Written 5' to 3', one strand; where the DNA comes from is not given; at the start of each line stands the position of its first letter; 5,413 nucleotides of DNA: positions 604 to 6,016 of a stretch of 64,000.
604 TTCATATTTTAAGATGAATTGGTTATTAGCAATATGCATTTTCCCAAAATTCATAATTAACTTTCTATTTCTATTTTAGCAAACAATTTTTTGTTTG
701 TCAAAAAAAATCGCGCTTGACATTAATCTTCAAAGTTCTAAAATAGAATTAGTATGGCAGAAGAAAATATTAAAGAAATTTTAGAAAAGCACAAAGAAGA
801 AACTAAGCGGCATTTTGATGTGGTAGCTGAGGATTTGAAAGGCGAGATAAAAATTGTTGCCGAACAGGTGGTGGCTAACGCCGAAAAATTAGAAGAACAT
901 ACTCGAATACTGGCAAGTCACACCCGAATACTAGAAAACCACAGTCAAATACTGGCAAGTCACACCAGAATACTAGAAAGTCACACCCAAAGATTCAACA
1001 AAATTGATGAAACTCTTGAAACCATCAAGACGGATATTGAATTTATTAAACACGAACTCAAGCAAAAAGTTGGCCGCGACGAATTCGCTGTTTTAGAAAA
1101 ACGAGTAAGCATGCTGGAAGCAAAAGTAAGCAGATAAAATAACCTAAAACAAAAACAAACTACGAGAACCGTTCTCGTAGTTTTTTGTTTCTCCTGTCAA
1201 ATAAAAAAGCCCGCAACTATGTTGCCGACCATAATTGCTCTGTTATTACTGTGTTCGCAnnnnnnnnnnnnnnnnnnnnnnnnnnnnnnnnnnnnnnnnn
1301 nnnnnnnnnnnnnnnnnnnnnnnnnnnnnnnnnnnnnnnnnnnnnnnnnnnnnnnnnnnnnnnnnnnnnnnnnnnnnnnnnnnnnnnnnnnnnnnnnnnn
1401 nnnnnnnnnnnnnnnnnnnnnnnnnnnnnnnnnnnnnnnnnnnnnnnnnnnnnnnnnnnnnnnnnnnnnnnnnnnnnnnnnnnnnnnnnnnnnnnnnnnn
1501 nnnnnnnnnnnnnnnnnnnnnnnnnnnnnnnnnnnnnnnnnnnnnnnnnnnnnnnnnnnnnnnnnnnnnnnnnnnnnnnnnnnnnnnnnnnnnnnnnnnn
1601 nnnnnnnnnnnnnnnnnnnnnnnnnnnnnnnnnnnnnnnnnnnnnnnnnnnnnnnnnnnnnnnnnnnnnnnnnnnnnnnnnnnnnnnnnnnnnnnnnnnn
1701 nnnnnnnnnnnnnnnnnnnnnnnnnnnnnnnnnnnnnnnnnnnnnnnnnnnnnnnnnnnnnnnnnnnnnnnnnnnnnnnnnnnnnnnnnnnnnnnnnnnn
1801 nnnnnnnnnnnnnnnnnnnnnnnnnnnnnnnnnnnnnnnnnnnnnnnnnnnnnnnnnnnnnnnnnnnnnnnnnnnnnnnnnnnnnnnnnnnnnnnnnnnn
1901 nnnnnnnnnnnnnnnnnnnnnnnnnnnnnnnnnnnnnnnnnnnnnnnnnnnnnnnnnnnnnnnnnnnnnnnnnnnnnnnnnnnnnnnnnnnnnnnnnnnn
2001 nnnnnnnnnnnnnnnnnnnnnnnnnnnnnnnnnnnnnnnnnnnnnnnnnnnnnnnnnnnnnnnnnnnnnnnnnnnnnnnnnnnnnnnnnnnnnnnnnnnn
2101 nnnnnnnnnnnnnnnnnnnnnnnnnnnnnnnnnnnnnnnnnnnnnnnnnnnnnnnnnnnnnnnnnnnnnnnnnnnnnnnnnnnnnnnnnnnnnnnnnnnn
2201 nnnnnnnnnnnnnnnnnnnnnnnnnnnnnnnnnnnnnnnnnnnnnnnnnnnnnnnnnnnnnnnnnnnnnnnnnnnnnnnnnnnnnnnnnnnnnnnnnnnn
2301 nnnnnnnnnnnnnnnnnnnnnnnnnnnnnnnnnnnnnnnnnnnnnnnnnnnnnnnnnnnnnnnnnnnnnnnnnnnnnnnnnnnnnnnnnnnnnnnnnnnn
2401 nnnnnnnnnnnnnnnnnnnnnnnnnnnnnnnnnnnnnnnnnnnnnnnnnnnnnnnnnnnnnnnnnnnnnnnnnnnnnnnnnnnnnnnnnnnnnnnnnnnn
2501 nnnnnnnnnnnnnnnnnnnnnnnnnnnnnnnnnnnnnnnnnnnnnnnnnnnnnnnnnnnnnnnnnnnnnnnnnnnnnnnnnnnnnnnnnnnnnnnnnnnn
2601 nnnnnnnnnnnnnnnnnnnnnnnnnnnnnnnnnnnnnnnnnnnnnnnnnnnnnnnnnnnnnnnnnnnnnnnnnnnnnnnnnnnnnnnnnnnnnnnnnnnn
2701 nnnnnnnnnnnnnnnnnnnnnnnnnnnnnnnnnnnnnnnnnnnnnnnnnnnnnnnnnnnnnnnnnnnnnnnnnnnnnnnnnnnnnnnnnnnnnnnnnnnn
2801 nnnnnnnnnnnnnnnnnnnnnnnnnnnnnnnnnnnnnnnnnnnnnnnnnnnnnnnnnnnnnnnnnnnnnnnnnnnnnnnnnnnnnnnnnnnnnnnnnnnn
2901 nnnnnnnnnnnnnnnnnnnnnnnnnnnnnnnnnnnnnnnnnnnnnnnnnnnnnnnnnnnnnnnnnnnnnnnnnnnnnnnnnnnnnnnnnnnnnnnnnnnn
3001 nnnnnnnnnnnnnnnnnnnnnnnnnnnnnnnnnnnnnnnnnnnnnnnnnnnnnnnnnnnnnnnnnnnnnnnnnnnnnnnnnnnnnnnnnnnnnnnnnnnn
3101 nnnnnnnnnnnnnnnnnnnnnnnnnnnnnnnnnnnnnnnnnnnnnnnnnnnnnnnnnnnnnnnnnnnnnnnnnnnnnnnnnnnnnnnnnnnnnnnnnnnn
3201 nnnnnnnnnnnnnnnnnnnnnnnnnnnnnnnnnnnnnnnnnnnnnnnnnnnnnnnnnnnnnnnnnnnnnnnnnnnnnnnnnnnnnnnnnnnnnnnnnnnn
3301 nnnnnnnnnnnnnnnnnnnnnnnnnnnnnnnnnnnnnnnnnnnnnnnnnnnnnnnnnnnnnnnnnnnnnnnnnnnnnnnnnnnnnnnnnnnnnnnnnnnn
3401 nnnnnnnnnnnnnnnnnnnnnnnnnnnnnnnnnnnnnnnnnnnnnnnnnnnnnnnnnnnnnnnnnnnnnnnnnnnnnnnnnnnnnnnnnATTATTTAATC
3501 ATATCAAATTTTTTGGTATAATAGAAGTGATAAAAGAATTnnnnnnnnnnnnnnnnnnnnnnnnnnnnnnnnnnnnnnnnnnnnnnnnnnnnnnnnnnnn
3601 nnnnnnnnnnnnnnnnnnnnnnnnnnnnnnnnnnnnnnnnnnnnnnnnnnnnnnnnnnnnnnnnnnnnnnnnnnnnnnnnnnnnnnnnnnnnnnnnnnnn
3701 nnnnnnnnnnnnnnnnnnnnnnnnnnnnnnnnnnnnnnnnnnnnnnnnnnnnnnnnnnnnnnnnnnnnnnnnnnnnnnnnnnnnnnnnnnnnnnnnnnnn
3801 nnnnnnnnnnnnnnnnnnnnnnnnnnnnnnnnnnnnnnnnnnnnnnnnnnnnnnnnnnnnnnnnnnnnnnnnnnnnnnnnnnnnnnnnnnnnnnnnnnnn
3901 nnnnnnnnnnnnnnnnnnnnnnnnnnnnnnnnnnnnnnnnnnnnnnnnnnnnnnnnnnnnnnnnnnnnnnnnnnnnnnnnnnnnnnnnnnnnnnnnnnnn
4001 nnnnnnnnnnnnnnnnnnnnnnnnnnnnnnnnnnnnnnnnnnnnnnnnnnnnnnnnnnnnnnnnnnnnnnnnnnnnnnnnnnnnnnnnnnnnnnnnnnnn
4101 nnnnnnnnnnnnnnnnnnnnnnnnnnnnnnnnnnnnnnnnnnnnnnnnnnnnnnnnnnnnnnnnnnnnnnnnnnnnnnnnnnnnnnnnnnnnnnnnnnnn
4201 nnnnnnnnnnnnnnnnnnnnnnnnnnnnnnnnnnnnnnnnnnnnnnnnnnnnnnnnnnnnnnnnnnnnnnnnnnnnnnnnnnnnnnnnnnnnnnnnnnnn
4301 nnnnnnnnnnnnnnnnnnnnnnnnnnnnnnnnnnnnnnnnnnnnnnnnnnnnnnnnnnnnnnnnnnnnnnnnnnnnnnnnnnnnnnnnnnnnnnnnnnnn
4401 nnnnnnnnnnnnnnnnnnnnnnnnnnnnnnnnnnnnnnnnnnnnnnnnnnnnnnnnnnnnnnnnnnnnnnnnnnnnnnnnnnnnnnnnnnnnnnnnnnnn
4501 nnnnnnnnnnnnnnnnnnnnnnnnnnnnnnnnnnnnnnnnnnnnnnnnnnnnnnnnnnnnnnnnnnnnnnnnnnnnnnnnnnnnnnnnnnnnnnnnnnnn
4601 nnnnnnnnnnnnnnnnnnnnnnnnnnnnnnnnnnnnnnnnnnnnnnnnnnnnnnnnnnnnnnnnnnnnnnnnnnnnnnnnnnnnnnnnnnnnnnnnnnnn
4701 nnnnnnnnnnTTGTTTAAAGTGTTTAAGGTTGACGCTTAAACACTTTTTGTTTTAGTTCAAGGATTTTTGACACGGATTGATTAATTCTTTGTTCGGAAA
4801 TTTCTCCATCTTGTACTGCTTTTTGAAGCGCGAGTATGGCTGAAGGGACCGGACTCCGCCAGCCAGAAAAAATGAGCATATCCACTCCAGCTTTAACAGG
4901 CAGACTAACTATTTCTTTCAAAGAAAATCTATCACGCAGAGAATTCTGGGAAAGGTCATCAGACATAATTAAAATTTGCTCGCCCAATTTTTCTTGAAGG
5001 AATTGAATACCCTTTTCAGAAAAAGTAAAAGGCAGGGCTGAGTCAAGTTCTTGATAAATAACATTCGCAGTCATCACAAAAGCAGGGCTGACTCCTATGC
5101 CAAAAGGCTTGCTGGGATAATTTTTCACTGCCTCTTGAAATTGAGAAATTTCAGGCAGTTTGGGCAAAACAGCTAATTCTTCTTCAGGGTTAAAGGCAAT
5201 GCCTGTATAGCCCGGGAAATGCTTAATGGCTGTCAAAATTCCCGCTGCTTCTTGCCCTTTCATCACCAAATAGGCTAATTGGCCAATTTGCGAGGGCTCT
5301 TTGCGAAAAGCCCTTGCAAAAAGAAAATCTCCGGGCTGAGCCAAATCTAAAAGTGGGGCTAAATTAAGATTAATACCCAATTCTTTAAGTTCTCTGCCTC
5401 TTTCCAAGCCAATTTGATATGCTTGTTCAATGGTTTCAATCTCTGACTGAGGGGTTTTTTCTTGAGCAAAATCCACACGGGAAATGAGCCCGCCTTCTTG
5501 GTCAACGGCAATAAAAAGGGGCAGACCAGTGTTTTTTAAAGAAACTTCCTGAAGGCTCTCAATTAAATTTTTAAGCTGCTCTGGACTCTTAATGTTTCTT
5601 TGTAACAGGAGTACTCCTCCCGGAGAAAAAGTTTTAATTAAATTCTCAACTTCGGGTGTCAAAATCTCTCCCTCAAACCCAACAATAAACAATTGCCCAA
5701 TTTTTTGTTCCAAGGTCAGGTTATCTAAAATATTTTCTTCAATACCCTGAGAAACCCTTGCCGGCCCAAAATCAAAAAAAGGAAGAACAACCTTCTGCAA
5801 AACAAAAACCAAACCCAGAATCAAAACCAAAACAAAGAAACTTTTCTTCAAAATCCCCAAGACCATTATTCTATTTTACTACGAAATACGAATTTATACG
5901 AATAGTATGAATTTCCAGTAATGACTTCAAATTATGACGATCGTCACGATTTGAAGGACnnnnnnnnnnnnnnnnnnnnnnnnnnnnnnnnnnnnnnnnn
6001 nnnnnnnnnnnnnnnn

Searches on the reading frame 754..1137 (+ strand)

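Call 88: search_protein_families(library=pfam, max_evalue=0.01, proteins=[window:754-1137:+])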
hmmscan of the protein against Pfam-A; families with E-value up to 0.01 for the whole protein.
window:754-1137:+ (127 aa): 1 family
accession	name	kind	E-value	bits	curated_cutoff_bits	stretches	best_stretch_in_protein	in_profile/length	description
PF04210.18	MtrG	-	0.0008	19.7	27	1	78-108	9-39/64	Tetrahydromethanopterin S-methyltransferase, subunit G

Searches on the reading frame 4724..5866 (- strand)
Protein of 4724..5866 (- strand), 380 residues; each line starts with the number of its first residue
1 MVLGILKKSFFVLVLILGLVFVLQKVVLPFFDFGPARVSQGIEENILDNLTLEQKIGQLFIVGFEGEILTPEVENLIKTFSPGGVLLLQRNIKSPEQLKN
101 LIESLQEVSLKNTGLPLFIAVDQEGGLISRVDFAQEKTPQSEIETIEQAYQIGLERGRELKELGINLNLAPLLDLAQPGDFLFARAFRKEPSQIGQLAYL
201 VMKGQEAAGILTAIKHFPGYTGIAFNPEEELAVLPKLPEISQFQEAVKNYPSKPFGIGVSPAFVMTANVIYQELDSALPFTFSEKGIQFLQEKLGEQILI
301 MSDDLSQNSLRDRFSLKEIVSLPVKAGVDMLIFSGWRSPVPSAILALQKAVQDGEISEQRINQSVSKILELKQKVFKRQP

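Call 26: search_protein_families(library=pfam, proteins=[window:4724-5866:-])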
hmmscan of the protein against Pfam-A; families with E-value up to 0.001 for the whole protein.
window:4724-5866:- (380 aa): 1 family
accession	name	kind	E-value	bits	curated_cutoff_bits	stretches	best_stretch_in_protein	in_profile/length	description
PF00933.27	Glyco_hydro_3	-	5.4e-46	157.9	27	1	51-371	1-316/316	Glycosyl hydrolase family 3 N terminal domain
